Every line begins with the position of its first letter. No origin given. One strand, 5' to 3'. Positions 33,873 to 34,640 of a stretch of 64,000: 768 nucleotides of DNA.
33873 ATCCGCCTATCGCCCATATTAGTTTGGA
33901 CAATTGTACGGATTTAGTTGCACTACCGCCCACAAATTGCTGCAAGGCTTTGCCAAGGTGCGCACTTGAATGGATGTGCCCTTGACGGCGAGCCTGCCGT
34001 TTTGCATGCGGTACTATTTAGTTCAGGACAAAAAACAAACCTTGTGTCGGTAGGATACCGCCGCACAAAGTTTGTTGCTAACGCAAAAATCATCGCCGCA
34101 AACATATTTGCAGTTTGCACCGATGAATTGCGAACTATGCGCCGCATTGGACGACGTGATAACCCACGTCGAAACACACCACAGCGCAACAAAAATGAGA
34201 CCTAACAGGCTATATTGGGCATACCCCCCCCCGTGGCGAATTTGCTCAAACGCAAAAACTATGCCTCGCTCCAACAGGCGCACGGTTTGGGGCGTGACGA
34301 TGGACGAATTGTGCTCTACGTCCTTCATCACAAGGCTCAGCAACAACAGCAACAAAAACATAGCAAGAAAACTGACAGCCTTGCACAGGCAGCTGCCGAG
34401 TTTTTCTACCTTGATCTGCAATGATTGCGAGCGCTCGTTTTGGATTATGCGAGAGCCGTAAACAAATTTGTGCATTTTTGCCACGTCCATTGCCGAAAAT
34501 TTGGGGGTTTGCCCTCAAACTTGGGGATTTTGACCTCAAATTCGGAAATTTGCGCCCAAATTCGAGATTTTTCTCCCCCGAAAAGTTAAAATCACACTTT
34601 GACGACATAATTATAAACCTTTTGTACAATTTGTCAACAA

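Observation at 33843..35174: A 1.3-kb coding-poor island between the two operons, with a consensus promoter that transcribes four phased ~21-nt repeats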

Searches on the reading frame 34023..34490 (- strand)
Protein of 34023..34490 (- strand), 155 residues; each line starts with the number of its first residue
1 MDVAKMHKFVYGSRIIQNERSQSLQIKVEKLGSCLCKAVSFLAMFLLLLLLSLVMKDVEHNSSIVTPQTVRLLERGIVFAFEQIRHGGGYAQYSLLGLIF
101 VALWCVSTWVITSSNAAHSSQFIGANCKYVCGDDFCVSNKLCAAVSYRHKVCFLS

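Call 12: search_protein_families(library=pfam, proteins=[window:34023-34490:-], max_evalue=0.01)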
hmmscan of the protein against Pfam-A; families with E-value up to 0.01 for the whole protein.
window:34023-34490:- (155 aa): 0 families

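Call 13: find_homologous_proteins(query=window:34023-34490:-, max_evalue=1)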
Query window:34023-34490:- (155 aa): 2 proteins with E <= 1 among 16 candidates.
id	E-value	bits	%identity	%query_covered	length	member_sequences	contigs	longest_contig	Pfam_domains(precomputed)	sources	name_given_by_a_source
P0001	5.0e-93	327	99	97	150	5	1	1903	-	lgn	-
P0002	2.7e-4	39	29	97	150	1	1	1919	-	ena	-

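Call 15: find_encoding_contigs(protein=P0002, flank=10000)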
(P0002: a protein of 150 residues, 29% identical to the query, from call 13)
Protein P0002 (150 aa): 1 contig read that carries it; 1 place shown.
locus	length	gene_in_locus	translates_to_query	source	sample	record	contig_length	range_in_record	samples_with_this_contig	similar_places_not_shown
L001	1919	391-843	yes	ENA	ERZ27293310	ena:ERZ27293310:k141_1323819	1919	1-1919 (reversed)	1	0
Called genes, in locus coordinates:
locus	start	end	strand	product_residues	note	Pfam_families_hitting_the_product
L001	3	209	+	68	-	?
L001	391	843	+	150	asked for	-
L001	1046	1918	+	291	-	?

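Call 16: find_encoding_contigs(protein=P0001, flank=10000)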
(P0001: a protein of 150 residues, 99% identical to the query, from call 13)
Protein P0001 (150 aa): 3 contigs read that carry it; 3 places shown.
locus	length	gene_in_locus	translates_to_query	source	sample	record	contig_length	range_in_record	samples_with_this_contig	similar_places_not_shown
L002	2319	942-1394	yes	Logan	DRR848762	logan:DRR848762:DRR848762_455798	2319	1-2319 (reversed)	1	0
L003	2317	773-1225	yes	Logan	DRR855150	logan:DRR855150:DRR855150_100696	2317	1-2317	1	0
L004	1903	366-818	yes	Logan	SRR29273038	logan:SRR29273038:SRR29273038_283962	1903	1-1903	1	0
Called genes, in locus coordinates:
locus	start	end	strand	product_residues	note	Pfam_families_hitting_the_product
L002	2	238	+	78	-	?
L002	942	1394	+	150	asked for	-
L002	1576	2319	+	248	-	?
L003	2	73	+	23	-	?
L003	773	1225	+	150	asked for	-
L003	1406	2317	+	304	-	?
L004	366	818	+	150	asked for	-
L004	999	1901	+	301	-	?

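Call 22: find_related_loci(query=A1, collection=genome_contigs, flank=6000)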
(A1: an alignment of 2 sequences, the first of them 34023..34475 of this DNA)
Query A1 (150 aa) in genome_contigs; peptide patterns used: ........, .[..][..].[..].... (x = any residue, [..] = any of these).
11 stretches matched a pattern; 2 encode a relative of the query (tblastn E <= 1e-3); 2 distinct loci.
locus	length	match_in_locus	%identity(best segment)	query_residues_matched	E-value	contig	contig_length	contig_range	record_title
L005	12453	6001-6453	28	1-150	3e-15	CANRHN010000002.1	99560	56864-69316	MAG: uncultured Clostridia bacterium isolate Lapin-032__bin20 genome assembly, contig: Lapin-032__NODE_347_length_99560_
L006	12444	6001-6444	28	1-150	6e-7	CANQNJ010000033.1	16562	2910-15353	MAG: uncultured Clostridia bacterium isolate Lapin-012__bin45 genome assembly, contig: Lapin-012__NODE_4380_length_16562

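Call 28: search_protein_representatives(alignment_id=A1)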
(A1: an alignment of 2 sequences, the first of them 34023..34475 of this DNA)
Query: 2 sequences, 161 profile positions. Proteins with E-value up to 0.001 (for the whole library): 26; up to 1e-10: 22; up to 1e-30: 3. The best 26 are listed.
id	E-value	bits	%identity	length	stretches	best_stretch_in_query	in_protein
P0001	8.1e-78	276.5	-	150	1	1-161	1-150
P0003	3.9e-32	128.0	-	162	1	1-161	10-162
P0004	3.6e-31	124.9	-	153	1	1-161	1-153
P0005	7.2e-23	97.9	-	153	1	1-160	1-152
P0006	2.7e-20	89.5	-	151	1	1-161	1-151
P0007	3.3e-19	86.0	-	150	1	1-161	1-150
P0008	8.9e-19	84.6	-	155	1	1-161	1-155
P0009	3.1e-17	79.6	-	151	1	1-161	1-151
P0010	3.3e-16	76.2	-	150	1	1-161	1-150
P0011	6.8e-16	75.2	-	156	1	1-161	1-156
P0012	1.7e-15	74.0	-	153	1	1-161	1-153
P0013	1.7e-15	73.9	-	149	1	8-161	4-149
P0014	2.4e-15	73.5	-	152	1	1-161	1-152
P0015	1.5e-14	70.9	-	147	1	1-111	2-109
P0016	1.5e-14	70.8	-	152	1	1-161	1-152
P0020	1.1e-13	68.1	-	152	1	1-161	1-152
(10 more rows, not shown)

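Call 32: find_related_loci(query=A4, collection=metagenome_contigs, flank=3000)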
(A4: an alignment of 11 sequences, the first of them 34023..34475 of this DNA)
Query A4 (150 aa) in metagenome_contigs; peptide patterns used: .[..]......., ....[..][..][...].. (x = any residue, [..] = any of these).
144 stretches matched a pattern, but none encodes a relative of the query by tblastn (E <= 1e-3).

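Call 33: find_encoding_contigs(protein=P0007, flank=4000, max_places=3)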
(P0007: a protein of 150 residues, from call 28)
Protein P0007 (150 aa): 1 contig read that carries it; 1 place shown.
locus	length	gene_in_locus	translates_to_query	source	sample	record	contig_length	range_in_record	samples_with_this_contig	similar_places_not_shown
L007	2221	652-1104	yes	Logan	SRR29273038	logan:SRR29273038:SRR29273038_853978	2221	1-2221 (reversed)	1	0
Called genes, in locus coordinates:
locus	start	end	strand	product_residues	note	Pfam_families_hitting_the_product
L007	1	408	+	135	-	?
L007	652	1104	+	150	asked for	-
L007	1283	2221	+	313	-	?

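Call 35: find_encoding_contigs(protein=P0006, flank=4000, max_places=3)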
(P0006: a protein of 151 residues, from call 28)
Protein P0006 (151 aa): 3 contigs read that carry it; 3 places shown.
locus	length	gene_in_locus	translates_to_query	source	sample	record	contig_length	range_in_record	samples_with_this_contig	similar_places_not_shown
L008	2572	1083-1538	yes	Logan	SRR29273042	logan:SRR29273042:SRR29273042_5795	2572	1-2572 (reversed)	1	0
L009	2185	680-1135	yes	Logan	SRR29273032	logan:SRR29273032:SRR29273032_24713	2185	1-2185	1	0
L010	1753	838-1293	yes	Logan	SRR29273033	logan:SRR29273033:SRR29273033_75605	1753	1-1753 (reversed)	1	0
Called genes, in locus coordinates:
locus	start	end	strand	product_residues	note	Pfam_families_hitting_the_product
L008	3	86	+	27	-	?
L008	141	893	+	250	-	PF02811:PHP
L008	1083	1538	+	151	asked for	-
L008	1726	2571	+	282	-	?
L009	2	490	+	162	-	?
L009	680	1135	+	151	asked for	-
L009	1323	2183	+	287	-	?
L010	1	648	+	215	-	?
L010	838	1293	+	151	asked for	-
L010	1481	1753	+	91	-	?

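Call 36: find_encoding_contigs(protein=P0009, flank=4000, max_places=3)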
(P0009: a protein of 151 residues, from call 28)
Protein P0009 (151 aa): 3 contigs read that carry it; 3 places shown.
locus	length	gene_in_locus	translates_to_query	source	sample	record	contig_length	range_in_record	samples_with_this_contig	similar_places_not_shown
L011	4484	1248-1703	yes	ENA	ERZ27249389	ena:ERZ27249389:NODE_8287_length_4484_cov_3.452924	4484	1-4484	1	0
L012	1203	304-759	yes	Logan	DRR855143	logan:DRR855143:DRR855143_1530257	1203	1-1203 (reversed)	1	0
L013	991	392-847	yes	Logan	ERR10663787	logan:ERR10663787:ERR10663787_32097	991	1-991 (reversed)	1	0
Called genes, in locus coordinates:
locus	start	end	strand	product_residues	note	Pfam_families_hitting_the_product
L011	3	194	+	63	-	?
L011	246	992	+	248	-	PF02811:PHP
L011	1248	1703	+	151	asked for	-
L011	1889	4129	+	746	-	PF14808:TMEM164, PF00005:ABC_tran, PF13304:AAA_21 (faint)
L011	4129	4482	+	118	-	?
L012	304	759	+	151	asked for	-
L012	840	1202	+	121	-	?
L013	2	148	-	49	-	?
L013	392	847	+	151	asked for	-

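Call 38: search_protein_families(library=ncbifam, proteins=[window:34023-34475:-], max_evalue=0.01)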
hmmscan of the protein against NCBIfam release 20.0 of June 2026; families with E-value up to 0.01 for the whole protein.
window:34023-34475:- (150 aa): 0 families

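Call 48: predict_structure(alignment_id=A3)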
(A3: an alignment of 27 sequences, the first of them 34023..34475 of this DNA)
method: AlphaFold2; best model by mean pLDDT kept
length: 150 residues; sequences in the alignment: 27
mean_pLDDT: 72.9   pTM: 0.41
mean pLDDT of the five models: 72.9, 71.4, 71.0, 67.1, 66.1
residues with pLDDT >= 90: 18; 70-90: 81; 50-70: 31; < 50: 20
segments of 3 or more residues with pLDDT < 50: 129-140, 148-150
pLDDT, mean of each block of 10 residues (from residue 1): 73 92 94 85 83 74 80 77 66 81 82 59 50 47 51
secondary structure, 60 per line:
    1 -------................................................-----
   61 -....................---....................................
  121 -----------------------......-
elements in order: H8-55 H62-81 H85-120 H144-149

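Call 51: find_encoding_contigs(protein=P0003, flank=1500, max_places=2)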
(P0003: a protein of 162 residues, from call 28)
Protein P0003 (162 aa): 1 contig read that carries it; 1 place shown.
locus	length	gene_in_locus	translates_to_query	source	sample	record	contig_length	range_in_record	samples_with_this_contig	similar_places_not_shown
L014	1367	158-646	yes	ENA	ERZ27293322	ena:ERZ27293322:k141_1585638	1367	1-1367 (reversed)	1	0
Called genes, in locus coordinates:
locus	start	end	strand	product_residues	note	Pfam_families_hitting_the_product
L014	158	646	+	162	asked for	-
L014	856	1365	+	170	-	?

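Call 52: find_encoding_contigs(protein=P0005, flank=1500, max_places=2)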
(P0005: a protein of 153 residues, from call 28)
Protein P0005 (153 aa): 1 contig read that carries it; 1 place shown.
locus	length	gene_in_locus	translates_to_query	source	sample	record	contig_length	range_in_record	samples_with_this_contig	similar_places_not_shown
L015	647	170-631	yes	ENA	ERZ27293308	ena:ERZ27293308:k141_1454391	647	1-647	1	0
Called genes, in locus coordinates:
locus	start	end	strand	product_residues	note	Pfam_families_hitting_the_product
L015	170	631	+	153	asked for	-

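Call 53: find_encoding_contigs(protein=P0008, flank=1500, max_places=2)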
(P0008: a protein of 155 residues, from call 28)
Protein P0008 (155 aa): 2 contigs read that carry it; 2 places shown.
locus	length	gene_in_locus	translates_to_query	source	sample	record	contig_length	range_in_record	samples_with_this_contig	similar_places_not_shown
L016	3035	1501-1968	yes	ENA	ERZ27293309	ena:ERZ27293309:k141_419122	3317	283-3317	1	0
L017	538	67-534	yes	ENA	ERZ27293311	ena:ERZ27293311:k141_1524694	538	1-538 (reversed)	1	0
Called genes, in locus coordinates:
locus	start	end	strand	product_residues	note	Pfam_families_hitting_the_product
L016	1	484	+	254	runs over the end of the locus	?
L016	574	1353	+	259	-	PF02811:PHP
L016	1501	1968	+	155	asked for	-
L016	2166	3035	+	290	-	?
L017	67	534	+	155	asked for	-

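Call 54: find_encoding_contigs(protein=P0016, flank=1500, max_places=2)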
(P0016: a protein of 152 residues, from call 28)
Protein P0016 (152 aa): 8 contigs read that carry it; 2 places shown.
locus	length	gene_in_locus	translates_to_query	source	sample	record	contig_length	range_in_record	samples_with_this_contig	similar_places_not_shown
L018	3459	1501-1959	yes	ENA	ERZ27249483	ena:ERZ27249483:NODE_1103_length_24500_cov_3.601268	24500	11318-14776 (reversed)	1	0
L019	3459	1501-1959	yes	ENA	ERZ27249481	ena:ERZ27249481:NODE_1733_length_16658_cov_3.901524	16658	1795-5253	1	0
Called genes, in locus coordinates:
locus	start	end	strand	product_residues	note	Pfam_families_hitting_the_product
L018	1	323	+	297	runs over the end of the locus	PF00246:Peptidase_M14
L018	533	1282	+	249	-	PF02811:PHP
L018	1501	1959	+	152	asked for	-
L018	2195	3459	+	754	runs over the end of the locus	PF14808:TMEM164, PF00005:ABC_tran, PF13304:AAA_21 (weak)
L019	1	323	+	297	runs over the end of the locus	PF00246:Peptidase_M14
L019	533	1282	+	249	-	PF02811:PHP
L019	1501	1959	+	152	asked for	-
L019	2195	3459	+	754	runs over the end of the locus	PF14808:TMEM164, PF00005:ABC_tran, PF13304:AAA_21 (weak)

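Call 55: find_encoding_contigs(protein=P0020, flank=1500, max_places=2)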
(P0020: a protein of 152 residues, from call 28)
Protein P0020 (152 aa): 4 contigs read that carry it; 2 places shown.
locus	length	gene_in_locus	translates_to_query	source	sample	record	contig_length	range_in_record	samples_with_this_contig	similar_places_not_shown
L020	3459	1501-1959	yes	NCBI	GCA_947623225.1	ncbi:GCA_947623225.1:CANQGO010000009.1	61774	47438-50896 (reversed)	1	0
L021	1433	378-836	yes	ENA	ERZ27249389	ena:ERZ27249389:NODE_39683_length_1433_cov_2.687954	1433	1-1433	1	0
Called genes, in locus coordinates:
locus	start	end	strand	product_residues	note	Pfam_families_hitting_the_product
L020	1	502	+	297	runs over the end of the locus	PF00246:Peptidase_M14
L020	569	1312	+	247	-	PF02811:PHP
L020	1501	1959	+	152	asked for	-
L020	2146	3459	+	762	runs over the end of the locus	PF14808:TMEM164, PF00005:ABC_tran, PF13304:AAA_21 (weak)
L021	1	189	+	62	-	?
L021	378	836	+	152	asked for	-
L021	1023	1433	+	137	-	?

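Call 56: find_encoding_contigs(protein=P0012, flank=1500, max_places=2)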
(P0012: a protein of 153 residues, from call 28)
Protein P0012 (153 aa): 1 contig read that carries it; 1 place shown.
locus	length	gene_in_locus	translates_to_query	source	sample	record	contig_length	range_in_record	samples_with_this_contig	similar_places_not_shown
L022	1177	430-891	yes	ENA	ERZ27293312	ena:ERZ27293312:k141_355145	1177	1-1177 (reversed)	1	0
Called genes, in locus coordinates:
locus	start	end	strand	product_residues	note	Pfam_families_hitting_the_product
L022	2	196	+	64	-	?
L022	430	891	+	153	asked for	-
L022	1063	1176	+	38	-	?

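Call 72: list_cluster_members(proteins=[P0020, P0016, P0001, P0009])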
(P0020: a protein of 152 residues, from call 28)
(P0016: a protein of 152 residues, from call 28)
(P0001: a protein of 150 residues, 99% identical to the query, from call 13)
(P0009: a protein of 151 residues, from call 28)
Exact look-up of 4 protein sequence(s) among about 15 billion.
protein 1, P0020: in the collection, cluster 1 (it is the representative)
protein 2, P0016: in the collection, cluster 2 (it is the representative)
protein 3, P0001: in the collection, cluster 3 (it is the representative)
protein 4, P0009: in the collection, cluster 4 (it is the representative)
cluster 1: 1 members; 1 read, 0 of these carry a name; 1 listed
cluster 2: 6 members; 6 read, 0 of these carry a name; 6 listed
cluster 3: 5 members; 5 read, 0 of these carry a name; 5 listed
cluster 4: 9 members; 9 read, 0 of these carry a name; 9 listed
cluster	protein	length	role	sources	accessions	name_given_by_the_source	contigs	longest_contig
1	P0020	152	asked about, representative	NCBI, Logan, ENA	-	-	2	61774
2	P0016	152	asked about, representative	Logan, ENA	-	-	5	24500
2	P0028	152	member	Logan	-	-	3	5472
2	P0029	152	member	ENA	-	-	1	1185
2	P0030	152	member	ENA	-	-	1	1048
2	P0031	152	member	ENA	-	-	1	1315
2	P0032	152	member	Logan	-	-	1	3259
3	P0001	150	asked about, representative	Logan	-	-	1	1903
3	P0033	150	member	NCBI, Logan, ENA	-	-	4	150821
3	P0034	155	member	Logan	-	-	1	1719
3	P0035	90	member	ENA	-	-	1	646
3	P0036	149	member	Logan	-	-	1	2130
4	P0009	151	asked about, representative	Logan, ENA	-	-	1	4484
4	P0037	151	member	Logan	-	-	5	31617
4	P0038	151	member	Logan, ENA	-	-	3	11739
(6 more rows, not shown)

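Call 73: find_encoding_contigs(protein=window:34026-34475:-, flank=2500, max_places=8)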
Protein window:34026-34475:- (150 aa): 7 contigs read that carry it; 7 places shown.
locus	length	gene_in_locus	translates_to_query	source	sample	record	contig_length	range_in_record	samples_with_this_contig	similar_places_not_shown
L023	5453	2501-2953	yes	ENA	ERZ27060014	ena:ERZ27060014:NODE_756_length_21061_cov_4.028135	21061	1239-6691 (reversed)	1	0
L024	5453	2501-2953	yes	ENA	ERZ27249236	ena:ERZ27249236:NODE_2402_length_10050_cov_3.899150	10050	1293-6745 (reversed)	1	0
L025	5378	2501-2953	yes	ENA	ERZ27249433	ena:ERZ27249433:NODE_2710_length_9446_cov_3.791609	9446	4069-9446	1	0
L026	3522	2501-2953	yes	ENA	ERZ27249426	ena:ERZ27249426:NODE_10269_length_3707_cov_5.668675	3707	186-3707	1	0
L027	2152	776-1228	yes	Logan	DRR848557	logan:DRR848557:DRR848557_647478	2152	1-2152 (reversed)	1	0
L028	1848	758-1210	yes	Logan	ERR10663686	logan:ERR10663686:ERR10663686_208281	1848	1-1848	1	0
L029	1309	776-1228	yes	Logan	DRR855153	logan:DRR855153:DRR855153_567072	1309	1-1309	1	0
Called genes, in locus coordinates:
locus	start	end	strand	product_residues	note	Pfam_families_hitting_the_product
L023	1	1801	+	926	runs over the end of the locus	PF07523:Big_3 (faint)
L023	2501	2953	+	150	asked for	-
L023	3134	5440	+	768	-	PF14808:TMEM164, PF00005:ABC_tran, PF13304:AAA_21 (faint)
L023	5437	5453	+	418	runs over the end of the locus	?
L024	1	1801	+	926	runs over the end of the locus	PF07523:Big_3 (faint)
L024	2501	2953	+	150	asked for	-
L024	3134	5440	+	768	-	PF14808:TMEM164, PF00005:ABC_tran, PF13304:AAA_21 (faint)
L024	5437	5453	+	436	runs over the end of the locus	?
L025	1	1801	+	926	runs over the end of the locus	PF07523:Big_3 (faint)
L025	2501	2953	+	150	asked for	-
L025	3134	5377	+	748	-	?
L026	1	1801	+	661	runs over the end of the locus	?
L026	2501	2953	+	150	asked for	-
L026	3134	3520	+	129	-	?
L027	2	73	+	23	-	?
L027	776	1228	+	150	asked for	-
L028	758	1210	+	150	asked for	-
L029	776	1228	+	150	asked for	-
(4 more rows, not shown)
